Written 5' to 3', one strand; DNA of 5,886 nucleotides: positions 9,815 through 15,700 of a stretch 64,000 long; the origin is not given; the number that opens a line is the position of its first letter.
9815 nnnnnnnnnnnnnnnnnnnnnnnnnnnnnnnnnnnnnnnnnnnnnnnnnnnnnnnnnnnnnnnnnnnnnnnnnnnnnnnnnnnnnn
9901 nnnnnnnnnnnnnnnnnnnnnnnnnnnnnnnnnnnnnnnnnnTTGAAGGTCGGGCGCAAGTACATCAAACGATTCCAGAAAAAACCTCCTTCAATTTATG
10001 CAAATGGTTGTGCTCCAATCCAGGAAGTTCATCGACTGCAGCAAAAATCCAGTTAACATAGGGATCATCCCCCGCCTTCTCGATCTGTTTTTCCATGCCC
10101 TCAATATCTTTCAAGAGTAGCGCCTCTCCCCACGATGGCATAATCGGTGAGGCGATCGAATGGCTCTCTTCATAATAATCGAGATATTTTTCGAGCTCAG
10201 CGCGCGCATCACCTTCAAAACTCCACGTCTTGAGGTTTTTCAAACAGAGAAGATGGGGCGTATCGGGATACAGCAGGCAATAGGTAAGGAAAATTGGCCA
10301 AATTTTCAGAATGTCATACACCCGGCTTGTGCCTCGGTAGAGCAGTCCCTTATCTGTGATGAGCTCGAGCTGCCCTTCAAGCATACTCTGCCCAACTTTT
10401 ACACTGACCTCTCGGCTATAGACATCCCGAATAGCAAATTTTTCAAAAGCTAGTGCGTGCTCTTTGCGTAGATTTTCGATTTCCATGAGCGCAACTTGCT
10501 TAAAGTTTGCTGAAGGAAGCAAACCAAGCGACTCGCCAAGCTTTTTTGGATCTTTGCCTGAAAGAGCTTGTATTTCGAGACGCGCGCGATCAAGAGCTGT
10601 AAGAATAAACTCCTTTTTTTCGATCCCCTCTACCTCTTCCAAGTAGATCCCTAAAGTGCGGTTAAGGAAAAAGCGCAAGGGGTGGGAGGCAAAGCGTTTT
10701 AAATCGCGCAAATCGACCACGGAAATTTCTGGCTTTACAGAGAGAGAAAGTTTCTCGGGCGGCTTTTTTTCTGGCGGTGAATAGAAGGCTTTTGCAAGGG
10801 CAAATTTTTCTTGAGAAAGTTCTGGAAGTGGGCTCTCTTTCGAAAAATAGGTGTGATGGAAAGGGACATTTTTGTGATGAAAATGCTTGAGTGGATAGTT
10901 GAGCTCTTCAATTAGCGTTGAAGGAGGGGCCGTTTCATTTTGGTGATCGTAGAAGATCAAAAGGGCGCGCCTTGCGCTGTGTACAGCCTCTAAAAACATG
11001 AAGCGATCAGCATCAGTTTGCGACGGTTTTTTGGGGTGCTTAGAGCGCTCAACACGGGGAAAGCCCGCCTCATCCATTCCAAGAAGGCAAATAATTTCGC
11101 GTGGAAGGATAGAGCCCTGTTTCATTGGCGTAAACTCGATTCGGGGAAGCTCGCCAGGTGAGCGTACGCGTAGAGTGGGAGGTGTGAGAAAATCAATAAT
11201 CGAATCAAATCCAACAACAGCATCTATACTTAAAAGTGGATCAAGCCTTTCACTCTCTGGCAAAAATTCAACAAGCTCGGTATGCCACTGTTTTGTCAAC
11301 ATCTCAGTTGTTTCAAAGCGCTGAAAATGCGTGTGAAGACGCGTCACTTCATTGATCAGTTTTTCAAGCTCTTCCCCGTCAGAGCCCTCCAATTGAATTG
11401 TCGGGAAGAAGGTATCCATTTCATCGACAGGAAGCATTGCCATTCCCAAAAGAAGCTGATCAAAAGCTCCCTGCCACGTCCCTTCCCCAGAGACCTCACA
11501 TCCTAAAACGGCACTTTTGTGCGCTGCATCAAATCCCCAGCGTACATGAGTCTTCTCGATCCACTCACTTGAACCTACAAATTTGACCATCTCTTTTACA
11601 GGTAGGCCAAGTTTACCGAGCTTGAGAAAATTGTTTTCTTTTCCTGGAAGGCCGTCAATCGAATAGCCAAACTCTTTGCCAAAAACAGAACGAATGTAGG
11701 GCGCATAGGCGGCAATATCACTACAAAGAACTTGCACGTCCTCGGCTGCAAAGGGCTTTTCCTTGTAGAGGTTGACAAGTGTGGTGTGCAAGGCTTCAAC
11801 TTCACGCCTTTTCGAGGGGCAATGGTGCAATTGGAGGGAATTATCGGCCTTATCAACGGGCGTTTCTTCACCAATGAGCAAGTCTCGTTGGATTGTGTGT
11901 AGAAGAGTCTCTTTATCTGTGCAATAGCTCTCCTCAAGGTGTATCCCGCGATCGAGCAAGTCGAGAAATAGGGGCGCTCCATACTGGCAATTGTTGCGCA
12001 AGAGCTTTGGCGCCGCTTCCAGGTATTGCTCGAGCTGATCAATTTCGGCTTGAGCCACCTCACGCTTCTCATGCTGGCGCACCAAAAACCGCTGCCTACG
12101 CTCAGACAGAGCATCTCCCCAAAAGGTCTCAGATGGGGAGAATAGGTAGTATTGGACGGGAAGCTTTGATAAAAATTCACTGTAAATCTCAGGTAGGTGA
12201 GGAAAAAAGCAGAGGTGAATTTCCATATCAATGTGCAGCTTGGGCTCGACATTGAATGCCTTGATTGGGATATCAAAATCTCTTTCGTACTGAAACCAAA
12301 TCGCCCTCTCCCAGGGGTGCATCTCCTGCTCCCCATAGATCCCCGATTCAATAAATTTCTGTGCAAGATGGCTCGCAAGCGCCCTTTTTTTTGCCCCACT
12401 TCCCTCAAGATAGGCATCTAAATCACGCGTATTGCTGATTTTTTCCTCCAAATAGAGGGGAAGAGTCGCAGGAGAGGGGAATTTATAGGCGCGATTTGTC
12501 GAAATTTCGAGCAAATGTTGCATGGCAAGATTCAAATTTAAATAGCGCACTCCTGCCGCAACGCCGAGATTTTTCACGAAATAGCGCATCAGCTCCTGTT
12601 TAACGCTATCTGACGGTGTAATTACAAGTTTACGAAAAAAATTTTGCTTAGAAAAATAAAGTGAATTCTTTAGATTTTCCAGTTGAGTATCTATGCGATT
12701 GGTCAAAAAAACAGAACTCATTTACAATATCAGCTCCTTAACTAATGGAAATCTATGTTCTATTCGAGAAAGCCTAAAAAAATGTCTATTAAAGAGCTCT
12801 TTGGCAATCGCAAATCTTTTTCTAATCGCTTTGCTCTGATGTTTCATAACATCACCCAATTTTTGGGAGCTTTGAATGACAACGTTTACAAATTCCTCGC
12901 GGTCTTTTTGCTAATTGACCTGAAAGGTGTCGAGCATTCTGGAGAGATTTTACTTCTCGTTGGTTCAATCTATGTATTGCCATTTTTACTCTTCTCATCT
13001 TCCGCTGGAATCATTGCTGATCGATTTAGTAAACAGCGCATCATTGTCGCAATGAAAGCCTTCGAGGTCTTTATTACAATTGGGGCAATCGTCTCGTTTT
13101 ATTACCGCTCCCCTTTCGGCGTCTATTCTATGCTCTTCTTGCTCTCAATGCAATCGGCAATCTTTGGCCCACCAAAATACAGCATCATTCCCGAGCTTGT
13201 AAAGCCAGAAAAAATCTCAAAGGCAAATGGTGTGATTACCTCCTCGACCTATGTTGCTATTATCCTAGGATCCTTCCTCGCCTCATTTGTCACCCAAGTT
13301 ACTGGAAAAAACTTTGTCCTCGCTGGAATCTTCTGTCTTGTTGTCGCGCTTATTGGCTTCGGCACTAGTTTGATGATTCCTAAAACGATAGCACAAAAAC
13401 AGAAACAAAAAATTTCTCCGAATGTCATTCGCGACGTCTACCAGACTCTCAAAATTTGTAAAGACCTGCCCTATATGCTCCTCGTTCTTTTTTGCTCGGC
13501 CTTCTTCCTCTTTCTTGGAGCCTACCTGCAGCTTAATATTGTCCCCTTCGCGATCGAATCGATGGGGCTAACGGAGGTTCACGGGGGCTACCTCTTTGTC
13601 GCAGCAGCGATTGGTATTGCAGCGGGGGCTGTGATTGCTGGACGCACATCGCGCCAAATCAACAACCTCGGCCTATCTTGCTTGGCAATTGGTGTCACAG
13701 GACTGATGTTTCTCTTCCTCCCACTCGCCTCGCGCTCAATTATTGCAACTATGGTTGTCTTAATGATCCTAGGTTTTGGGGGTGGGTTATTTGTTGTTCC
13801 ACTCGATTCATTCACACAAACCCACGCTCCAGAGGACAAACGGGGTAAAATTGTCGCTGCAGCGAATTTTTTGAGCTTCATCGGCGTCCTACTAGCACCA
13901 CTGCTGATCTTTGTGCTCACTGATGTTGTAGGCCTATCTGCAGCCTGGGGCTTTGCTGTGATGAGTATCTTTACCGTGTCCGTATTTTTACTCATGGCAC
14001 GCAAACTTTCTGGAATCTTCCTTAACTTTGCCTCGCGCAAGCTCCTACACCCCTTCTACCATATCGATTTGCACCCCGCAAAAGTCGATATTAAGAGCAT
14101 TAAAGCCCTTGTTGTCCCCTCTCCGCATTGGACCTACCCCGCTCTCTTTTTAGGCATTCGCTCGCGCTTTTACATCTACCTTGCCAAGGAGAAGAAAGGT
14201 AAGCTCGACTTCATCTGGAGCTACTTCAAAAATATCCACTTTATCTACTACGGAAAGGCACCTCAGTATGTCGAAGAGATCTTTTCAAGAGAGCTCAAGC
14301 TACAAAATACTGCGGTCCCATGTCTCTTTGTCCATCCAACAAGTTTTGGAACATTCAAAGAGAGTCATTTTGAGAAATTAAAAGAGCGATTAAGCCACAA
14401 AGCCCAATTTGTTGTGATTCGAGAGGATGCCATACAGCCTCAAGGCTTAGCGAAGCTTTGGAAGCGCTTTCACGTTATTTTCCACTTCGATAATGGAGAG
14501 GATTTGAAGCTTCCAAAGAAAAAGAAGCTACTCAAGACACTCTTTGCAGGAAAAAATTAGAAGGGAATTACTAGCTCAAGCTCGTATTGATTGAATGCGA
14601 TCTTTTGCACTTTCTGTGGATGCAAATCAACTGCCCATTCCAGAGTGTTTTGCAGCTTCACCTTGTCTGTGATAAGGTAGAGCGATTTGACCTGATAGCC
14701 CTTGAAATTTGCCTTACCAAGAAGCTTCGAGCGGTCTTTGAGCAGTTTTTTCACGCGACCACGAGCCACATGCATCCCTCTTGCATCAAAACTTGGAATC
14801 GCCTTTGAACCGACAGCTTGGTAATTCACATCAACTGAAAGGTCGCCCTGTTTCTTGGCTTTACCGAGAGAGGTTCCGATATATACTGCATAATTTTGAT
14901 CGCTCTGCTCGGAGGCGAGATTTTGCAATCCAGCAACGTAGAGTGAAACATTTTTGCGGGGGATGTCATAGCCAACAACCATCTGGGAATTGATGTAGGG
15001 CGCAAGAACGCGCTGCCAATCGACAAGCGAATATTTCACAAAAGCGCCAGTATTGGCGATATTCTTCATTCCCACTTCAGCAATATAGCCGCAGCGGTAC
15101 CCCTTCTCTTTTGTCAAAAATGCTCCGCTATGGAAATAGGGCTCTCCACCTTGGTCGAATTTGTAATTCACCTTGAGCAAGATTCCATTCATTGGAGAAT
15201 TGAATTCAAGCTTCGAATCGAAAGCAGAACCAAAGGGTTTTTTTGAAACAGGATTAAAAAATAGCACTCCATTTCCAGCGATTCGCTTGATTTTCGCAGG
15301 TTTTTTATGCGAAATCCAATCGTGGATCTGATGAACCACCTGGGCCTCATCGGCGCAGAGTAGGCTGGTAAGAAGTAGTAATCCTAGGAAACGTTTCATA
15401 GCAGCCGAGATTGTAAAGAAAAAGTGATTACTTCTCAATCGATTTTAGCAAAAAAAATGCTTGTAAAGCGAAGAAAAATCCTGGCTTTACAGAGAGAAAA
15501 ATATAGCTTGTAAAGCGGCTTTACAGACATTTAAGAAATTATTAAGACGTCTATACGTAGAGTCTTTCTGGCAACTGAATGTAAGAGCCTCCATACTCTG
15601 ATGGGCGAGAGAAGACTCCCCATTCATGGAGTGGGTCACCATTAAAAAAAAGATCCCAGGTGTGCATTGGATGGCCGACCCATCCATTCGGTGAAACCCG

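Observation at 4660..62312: Hyper-abundant word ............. in genes and spacers, with an uptake-signal-like (DUS/USS-like) distribution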

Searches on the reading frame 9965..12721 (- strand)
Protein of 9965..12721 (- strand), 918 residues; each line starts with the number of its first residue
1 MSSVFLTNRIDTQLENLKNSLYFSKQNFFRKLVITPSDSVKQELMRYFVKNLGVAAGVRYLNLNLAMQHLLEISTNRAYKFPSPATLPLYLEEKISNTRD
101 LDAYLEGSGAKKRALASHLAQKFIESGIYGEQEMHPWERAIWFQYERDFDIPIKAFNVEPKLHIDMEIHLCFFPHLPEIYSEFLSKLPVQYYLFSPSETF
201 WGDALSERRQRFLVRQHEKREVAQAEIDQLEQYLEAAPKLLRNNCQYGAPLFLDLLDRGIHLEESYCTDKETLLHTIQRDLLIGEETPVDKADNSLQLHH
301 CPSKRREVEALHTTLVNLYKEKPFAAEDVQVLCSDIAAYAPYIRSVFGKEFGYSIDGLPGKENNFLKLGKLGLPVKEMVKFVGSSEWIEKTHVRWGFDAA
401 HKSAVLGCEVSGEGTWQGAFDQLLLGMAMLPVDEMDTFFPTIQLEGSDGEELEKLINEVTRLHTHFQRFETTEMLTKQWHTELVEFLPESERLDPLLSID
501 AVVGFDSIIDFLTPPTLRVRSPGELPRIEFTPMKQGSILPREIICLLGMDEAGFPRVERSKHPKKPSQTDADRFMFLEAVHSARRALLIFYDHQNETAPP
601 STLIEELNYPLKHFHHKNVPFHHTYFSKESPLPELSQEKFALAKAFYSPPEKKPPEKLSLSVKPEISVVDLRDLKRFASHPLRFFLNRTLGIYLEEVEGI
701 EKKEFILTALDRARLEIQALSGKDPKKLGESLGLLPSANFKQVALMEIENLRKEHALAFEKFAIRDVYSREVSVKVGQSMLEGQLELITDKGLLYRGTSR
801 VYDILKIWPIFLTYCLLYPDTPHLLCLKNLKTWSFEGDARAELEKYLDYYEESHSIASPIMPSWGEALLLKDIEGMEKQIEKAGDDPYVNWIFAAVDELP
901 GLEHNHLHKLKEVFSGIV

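Call 6: search_protein_families(library=ncbifam, proteins=[window:9965-12721:-])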
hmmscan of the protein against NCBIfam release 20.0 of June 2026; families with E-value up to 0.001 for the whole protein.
window:9965-12721:- (918 aa): 2 families
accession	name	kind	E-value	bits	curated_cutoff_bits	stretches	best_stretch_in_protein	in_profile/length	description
TIGR01450.1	recC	equivalog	1.4e-55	188.8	582.9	3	189-349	235-407/1063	exodeoxyribonuclease V subunit gamma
NF008289.0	PRK11069.1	equivalog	1.6e-38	132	1470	4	286-349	364-428/1122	exodeoxyribonuclease V subunit gamma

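Call 10: find_homologous_proteins(query=window:9965-12721:-)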
Query window:9965-12721:- (918 aa): 15 proteins with E <= 0.001 among 8000 candidates.
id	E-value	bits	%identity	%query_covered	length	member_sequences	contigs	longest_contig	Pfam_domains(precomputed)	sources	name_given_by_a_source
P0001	6.3e-58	215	27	97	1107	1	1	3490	PF27451.1,PF04257.21,PF17946.8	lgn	-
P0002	4.0e-41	160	25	91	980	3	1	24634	PF27451.1,PF04257.21,PF17946.8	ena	-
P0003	2.0e-23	101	26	66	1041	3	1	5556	PF27451.1,PF04257.21,PF17946.8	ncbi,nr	ncbi:MAG: exodeoxyribonuclease V subunit gamma [Methylococcales bacterium]|nr:exodeoxyribonuclease V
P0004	5.1e-23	100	25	60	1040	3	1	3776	PF27451.1,PF04257.21,PF17946.8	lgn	-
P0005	1.2e-9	55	23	75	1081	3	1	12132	PF27451.1,PF04257.21,PF17946.8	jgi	jgi:exodeoxyribonuclease V gamma subunit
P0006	1.2e-9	55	24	45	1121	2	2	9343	PF27451.1,PF04257.21,PF17946.8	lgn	-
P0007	2.2e-9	55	23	47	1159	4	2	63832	PF27451.1,PF04257.21,PF17946.8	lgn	-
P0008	3.3e-9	54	23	79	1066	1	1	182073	PF27451.1,PF04257.21,PF17946.8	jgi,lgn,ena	-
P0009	1.2e-8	52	25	67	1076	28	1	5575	PF27451.1,PF04257.21,PF17946.8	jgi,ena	-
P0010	4.4e-8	50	25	52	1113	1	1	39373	PF27451.1,PF04257.21,PF17946.8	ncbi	-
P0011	3.1e-7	47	23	54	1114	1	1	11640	PF27451.1,PF04257.21,PF17946.8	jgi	jgi:exodeoxyribonuclease V gamma subunit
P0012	3.3e-7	47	22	75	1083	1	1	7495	PF27451.1,PF04257.21,PF17946.8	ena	-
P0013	8.3e-7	46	22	79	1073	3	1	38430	PF27451.1,PF04257.21,PF17946.8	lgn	-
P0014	5.9e-6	43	23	48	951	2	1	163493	PF27451.1,PF04257.21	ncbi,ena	-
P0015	2.0e-4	38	24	35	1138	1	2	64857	PF27451.1,PF04257.21,PF17946.8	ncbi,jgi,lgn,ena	-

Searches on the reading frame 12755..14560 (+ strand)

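Call 14: search_protein_families(library=ncbifam, proteins=[window:12755-14560:+], max_evalue=0.00001)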
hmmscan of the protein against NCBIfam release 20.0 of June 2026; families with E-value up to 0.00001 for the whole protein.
window:12755-14560:+ (601 aa): 7 families
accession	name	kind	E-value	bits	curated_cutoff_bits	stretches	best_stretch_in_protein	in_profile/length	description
NF006386.0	PRK08633.1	equivalog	5.2e-86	289.4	1221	1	22-440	5-432/1147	acyl-[ACP]--phospholipid O-acyltransferase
NF005291.0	PRK06814.1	equivalog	3e-58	197.6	1349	1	24-456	11-460/1140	acyl-[ACP]--phospholipid O-acyltransferase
NF008397.0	PRK11195.1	equivalog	9.2e-37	127.1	297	1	33-415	10-394/414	lysophospholipid transporter LplT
TIGR00900.1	2A0121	subfamily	4.2e-36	125.1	319.6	1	59-384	29-355/364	H+ Antiporter protein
NF000245.1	macrolide_MefA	exception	1.3e-10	40.9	675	1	50-300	33-280/405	macrolide efflux MFS transporter Mef(A)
TIGR00893.1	2A0114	subfamily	5.4e-07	28.9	395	0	6-200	202-394/399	D-galactonate transporter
TIGR00880.1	2_A_01_02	superfamily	8.3e-07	29.2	131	1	77-200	11-133/141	multidrug resistance protein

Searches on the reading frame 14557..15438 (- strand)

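Call 14: search_protein_families(library=ncbifam, proteins=[window:14557-15438:-], max_evalue=0.00001)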
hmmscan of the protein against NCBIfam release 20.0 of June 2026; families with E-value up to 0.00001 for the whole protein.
window:14557-15438:- (293 aa): 0 families

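Call 31: search_protein_families(library=pfam, proteins=[window:14557-15438:-], max_evalue=0.01)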
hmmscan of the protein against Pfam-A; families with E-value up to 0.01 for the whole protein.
window:14557-15438:- (293 aa): 1 family
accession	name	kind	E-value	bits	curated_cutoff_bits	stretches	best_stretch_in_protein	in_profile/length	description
PF19369.4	DUF5944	-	0.0082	16.1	25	0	152-220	133-201/243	Family of unknown function (DUF5944)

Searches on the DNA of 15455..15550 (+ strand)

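Call 60: search_dna_similar(query=window:15455-15550:+, collection=plasmids, mode=distant, max_evalue=0.01, max_rows=10)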
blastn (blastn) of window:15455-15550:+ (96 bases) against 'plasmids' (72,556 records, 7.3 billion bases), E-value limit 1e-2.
No match.

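Call 61: search_dna_similar(query=window:15455-15550:+, collection=phages, mode=distant, max_evalue=0.01, max_rows=10)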
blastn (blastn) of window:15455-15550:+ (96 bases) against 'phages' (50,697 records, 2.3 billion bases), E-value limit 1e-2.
No match.
